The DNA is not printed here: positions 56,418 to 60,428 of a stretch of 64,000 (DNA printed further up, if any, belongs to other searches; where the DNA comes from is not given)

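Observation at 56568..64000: Two adjacent giant tail-fibre-like genes, the second truncated by the window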

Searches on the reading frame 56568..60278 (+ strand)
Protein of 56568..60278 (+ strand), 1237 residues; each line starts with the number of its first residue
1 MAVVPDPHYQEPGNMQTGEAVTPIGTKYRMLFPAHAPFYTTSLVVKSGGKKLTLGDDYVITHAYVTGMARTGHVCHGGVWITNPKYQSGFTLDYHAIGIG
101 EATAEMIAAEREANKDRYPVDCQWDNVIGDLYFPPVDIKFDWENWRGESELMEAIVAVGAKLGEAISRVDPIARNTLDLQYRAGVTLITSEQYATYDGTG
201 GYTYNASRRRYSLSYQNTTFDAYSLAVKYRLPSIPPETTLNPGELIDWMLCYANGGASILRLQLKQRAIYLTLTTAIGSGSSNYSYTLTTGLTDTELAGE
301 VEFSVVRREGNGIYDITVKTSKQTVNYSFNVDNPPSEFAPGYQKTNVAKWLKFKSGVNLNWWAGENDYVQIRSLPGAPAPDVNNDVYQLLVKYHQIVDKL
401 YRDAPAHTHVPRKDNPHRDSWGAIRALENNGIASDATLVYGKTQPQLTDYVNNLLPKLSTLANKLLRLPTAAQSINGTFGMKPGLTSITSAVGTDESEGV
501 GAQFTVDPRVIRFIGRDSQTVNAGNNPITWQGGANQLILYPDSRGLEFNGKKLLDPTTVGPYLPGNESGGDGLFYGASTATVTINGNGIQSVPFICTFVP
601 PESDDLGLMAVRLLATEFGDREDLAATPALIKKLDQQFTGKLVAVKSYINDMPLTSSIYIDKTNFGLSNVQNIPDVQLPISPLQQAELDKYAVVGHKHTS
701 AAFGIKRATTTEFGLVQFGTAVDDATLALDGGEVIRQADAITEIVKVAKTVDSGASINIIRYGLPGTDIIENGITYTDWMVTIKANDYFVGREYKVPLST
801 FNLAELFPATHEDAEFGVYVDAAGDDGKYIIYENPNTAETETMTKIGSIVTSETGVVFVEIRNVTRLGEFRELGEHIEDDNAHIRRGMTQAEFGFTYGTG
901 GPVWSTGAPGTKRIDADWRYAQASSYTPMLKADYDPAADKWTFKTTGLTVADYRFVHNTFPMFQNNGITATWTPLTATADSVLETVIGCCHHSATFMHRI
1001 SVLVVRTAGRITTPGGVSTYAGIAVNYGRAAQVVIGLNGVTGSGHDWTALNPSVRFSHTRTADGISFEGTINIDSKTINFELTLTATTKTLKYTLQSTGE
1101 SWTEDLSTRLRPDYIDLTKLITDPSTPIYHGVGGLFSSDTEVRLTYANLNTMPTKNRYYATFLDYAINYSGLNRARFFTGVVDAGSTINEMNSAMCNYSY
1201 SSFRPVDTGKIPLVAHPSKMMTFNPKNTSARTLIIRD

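Call 9: search_protein_families(library=pfam, proteins=[window:56568-60278:+], max_evalue=1)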
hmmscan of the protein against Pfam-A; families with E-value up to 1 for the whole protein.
window:56568-60278:+ (1237 aa): 1 family
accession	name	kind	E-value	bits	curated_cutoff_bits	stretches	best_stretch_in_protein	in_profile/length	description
PF03406.18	Phage_fiber_2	-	0.11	12.6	22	0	619-634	16-31/42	Phage tail fibre repeat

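Call 10: search_protein_families(library=phrogs, proteins=[window:56568-60278:+], max_evalue=0.01)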
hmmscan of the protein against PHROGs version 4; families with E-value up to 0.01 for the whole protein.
window:56568-60278:+ (1237 aa): 6 families
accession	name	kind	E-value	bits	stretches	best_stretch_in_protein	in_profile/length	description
phrog_7557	-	head and packaging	0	1865.8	1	1-1237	1-1221/1221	virion structural protein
phrog_7449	-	unknown function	1.1e-42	147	4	785-883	1294-1391/1714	-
phrog_8078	-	head and packaging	2.5e-20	73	1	528-722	317-521/1392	virion structural protein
phrog_2163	-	head and packaging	2.6e-14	54.2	1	25-144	37-159/574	virion structural protein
phrog_13857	-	tail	8.8e-08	32.1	1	6-157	12-169/743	tail protein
phrog_35419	-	tail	0.0005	20.4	1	639-706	53-118/414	tail fiber protein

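Call 18: search_solved_structures(query=window:56568-60278:+, max_evalue=1, show_alignments=2)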
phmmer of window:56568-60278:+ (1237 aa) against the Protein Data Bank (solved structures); distinct sequences matched with E-value up to 1: 0.

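Call 24: find_homologous_proteins(query=window:56568-60278:+, max_evalue=0.001)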
Query window:56568-60278:+ (1237 aa): 322 proteins with E <= 0.001 among 8000 candidates; the best 120 are listed.
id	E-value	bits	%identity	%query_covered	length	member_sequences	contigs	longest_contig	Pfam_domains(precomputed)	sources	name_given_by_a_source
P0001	0.0e+0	2854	100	100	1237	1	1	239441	-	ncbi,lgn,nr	ncbi:TPA: hypothetical protein OZS76_002534 [Escherichia coli]|nr:hypothetical protein [Escherichia 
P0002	0.0e+0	2831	99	100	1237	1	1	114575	-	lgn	-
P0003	0.0e+0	2829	99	100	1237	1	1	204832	-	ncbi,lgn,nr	ncbi:hypothetical protein BZX20_14675 [Salmonella enterica subsp. enterica serovar Enteritidis]|nr:h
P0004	0.0e+0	2829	99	100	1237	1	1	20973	-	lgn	-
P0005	0.0e+0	2827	99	100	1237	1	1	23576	-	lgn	-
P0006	0.0e+0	2827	99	100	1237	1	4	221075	-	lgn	-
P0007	0.0e+0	2827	99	100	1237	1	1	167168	-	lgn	-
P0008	0.0e+0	2826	99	100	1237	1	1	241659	-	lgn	-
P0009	0.0e+0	2826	99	100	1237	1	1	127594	-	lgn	-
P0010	0.0e+0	2826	99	100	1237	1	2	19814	-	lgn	-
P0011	0.0e+0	2825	99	100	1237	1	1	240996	-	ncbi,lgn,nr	ncbi:hypothetical protein DLM22_00400 [Salmonella enterica subsp. enterica serovar Stanleyville]|nr:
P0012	0.0e+0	2824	99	100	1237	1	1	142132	-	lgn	-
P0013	0.0e+0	2824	99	100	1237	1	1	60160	-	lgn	-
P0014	0.0e+0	2824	99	100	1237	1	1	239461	-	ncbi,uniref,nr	ncbi:hypothetical protein SEGD1_175 [Enterobacteria phage SEGD1]|uniref:Virion structural protein n=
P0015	0.0e+0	2823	99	100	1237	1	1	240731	-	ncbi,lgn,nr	ncbi:hypothetical protein BZT69_12820 [Salmonella enterica subsp. enterica serovar Enteritidis]|nr:h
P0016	0.0e+0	2823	99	100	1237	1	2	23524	-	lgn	-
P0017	0.0e+0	2823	99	100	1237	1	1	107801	-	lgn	-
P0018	0.0e+0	2822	99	100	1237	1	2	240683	-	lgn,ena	-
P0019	0.0e+0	2822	99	100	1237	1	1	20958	-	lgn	-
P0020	0.0e+0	2822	99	100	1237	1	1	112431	-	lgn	-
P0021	0.0e+0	2822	99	100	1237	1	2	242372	-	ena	-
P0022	0.0e+0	2822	99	100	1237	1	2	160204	-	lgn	-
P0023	0.0e+0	2822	99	100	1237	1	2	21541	-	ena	-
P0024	0.0e+0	2822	99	100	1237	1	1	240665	-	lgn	-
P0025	0.0e+0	2821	99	100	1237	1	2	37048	-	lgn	-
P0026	0.0e+0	2821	98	100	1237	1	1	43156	-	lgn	-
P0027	0.0e+0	2821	99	100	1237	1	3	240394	-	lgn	-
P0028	0.0e+0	2821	99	100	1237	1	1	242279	-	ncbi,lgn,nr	ncbi:hypothetical protein ZS59_00545 [Salmonella enterica subsp. enterica serovar Typhimurium]|nr:hy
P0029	0.0e+0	2821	99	100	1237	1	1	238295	-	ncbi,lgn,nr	ncbi:hypothetical protein CSU99_03915 [Salmonella enterica subsp. enterica serovar Infantis]|nr:hypo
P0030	0.0e+0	2820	98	100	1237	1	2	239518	-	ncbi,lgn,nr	ncbi:hypothetical protein FX575_14810 [Salmonella enterica]|nr:hypothetical protein [Salmonella ente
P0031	0.0e+0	2820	99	100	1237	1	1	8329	-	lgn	-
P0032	0.0e+0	2820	98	100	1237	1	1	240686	-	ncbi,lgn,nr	ncbi:hypothetical protein BXK81_01190 [Salmonella enterica subsp. enterica serovar Javiana]|nr:hypot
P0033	0.0e+0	2819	98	100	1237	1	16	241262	-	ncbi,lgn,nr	ncbi:hypothetical protein ABP04_01180 [Salmonella enterica subsp. enterica serovar Virchow]|nr:hypot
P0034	0.0e+0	2819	98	100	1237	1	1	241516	-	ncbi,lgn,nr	ncbi:hypothetical protein FQS46_13990 [Salmonella enterica subsp. enterica]|nr:hypothetical protein 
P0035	0.0e+0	2819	99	100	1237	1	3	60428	-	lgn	-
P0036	0.0e+0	2819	98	100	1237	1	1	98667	-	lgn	-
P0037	0.0e+0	2819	99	100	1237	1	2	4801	-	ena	-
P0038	0.0e+0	2819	99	100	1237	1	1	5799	-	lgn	-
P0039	0.0e+0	2819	99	100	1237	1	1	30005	-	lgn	-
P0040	0.0e+0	2819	98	100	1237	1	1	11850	-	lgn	-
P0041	0.0e+0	2818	98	100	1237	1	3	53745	-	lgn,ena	-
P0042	0.0e+0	2818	98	100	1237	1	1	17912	-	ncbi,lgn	-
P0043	0.0e+0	2818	98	100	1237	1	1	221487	-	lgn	-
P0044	0.0e+0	2818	98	100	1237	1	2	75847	-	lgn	-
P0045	0.0e+0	2818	99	100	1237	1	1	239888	-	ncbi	ncbi:hypothetical protein ACU6MQ_001562 [Salmonella enterica subsp. enterica serovar Newport]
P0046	0.0e+0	2818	99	100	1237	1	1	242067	-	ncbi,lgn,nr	ncbi:hypothetical protein C9P02_07315 [Salmonella enterica subsp. enterica serovar Enteritidis]|nr:h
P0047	0.0e+0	2818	99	100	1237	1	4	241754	-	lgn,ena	-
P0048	0.0e+0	2818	98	100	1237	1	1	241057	-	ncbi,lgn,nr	ncbi:hypothetical protein ZY76_02550 [Salmonella enterica subsp. enterica serovar Infantis]|nr:hypot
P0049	0.0e+0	2818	98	100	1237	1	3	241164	-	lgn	-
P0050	0.0e+0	2817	98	100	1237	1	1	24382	-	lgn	-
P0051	0.0e+0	2817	99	100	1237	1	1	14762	-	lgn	-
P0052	0.0e+0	2817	98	100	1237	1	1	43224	-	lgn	-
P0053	0.0e+0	2817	98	100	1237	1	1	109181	-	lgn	-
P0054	0.0e+0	2817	98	100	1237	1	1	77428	-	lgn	-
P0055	0.0e+0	2817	98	100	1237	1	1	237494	-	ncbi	ncbi:hypothetical protein ACX1DQ_001388 [Salmonella enterica subsp. enterica serovar Newport]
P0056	0.0e+0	2817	98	100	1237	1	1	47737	-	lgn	-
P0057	0.0e+0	2817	98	100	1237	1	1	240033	-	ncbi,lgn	ncbi:TPA: hypothetical protein ACIICW_003628 [Salmonella enterica subsp. enterica serovar Typhimuriu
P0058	0.0e+0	2816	98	100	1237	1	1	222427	-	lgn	-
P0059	0.0e+0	2815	98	100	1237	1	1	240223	-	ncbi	-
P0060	0.0e+0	2815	99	100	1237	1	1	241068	-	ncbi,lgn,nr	ncbi:hypothetical protein FHC86_RS08110 [Escherichia coli]|nr:hypothetical protein [Escherichia coli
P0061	0.0e+0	2815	98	100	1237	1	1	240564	-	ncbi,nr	ncbi:hypothetical protein DN347_00540 [Salmonella enterica subsp. enterica serovar Heidelberg]|nr:hy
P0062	0.0e+0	2815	98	100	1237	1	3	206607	-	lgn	-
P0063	0.0e+0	2815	98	100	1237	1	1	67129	-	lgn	-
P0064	0.0e+0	2815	99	100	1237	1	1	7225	-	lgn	-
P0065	0.0e+0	2815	98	100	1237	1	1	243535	-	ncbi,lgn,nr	ncbi:hypothetical protein OX421_004133 [Salmonella enterica]|nr:hypothetical protein [Salmonella ent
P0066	0.0e+0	2815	98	100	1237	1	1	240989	-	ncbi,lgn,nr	ncbi:hypothetical protein ZL15_00395 [Salmonella enterica subsp. enterica serovar Enteritidis]|nr:hy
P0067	0.0e+0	2814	98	100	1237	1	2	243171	-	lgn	-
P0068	0.0e+0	2814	98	100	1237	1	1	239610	-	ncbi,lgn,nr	ncbi:hypothetical protein EZX84_07185 [Salmonella enterica subsp. enterica serovar Typhimurium]|nr:h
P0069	0.0e+0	2814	99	100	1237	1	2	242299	-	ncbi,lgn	ncbi:hypothetical protein ABGO80_000517 [Salmonella enterica subsp. enterica serovar Braenderup]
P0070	0.0e+0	2814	98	100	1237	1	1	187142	-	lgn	-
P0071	0.0e+0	2814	98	100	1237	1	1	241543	-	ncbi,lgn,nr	ncbi:hypothetical protein DRD76_00395 [Salmonella enterica subsp. enterica serovar Weltevreden]|nr:h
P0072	0.0e+0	2814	98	100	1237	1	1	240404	-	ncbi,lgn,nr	ncbi:hypothetical protein DVG57_04875 [Salmonella enterica subsp. enterica serovar Typhimurium]|nr:h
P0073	0.0e+0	2814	98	100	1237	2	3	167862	-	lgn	-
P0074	0.0e+0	2814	98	100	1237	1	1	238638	-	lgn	-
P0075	0.0e+0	2814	98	100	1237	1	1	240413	-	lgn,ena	-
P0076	0.0e+0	2814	98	100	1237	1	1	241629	-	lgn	-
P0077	0.0e+0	2814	98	100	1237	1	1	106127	-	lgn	-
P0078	0.0e+0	2813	98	100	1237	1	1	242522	-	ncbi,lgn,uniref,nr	ncbi:hypothetical protein EHE49_03295 [Salmonella enterica subsp. enterica]|uniref:Virion structural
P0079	0.0e+0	2812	98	100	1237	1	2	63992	-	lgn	-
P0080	0.0e+0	2812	98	100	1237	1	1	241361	-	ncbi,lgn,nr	ncbi:hypothetical protein LKC16_001877 [Escherichia coli]|nr:hypothetical protein [Escherichia coli]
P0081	0.0e+0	2812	98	100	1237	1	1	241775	-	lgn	-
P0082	0.0e+0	2811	98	100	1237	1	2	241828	-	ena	-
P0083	0.0e+0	2811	98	100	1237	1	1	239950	-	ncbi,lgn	ncbi:hypothetical protein ABKB65_001054 [Salmonella enterica subsp. enterica serovar Bareilly]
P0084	0.0e+0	2811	98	100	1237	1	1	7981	-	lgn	-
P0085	0.0e+0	2811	98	100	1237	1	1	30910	-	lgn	-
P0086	0.0e+0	2811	98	100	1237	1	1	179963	-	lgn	-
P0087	0.0e+0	2811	98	100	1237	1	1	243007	-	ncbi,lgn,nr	ncbi:hypothetical protein D4F80_08775 [Salmonella enterica subsp. enterica serovar Adabraka]|nr:hypo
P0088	0.0e+0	2811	98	100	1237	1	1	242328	-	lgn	-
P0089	0.0e+0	2811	98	100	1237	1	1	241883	-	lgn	-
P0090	0.0e+0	2810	98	100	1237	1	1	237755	-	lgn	-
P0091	0.0e+0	2810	98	100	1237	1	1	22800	-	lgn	-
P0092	0.0e+0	2810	98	100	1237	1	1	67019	-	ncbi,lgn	-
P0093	0.0e+0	2810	98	100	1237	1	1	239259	-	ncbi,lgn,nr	ncbi:hypothetical protein DOH50_09365 [Salmonella enterica subsp. enterica serovar Virchow]|nr:hypot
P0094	0.0e+0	2810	98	100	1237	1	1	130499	-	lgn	-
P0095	0.0e+0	2810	98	100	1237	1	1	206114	-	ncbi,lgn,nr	ncbi:hypothetical protein RPY65_004288 [Salmonella enterica]|nr:hypothetical protein [Salmonella ent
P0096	0.0e+0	2810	98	100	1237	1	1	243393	-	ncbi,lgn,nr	ncbi:hypothetical protein DOA17_03520 [Salmonella enterica subsp. enterica serovar Virchow]|nr:hypot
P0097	0.0e+0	2810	98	100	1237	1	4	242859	-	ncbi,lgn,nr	ncbi:hypothetical protein EK623_004974 [Escherichia coli]|nr:hypothetical protein [Escherichia coli]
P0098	0.0e+0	2809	98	100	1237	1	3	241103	-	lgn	-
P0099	0.0e+0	2809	98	100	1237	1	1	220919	-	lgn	-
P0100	0.0e+0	2809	98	100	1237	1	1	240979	-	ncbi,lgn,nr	ncbi:hypothetical protein UJ30_05560 [Salmonella enterica subsp. enterica serovar Agona]|nr:hypothet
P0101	0.0e+0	2809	98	100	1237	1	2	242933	-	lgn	-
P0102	0.0e+0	2808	98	100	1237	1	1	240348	-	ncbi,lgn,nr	ncbi:virion structural protein [Salmonella phage SPLA1a]|nr:virion structural protein [Salmonella ph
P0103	0.0e+0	2808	98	100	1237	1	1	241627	-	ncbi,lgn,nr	ncbi:hypothetical protein DAL50_06215 [Salmonella enterica subsp. enterica serovar Enteritidis]|nr:h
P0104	0.0e+0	2808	98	100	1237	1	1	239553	-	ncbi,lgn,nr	ncbi:hypothetical protein NNF58_003776 [Salmonella enterica]|nr:hypothetical protein [Salmonella ent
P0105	0.0e+0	2808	98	100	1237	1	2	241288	-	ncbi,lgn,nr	ncbi:hypothetical protein BXG25_06995 [Salmonella enterica subsp. enterica serovar Enteritidis]|nr:h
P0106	0.0e+0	2808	98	100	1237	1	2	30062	-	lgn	-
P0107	0.0e+0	2808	98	100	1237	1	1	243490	-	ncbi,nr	ncbi:hypothetical protein DRU65_02540 [Salmonella enterica subsp. enterica]|nr:hypothetical protein 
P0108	0.0e+0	2808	98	100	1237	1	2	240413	-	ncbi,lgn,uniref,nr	ncbi:virion structural protein [Salmonella phage SPN3US]|uniref:Uncharacterized protein n=3 Tax=root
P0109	0.0e+0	2808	98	100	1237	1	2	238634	-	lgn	-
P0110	0.0e+0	2808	98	100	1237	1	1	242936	-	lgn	-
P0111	0.0e+0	2807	98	100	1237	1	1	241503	-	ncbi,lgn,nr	ncbi:hypothetical protein GWY93_08230 [Salmonella enterica subsp. enterica serovar Heidelberg]|nr:hy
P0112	0.0e+0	2807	98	100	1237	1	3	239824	-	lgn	-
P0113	0.0e+0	2807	98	100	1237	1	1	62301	-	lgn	-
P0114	0.0e+0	2807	98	100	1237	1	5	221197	-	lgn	-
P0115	0.0e+0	2807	98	100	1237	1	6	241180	-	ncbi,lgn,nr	ncbi:hypothetical protein HAY58_003079 [Salmonella enterica]|nr:hypothetical protein [Salmonella ent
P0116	0.0e+0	2806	98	100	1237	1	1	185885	-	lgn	-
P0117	0.0e+0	2806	98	100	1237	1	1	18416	-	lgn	-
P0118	0.0e+0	2806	98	100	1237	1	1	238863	-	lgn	-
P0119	0.0e+0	2806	98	100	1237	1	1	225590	-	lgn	-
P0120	0.0e+0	2806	98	100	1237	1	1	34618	-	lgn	-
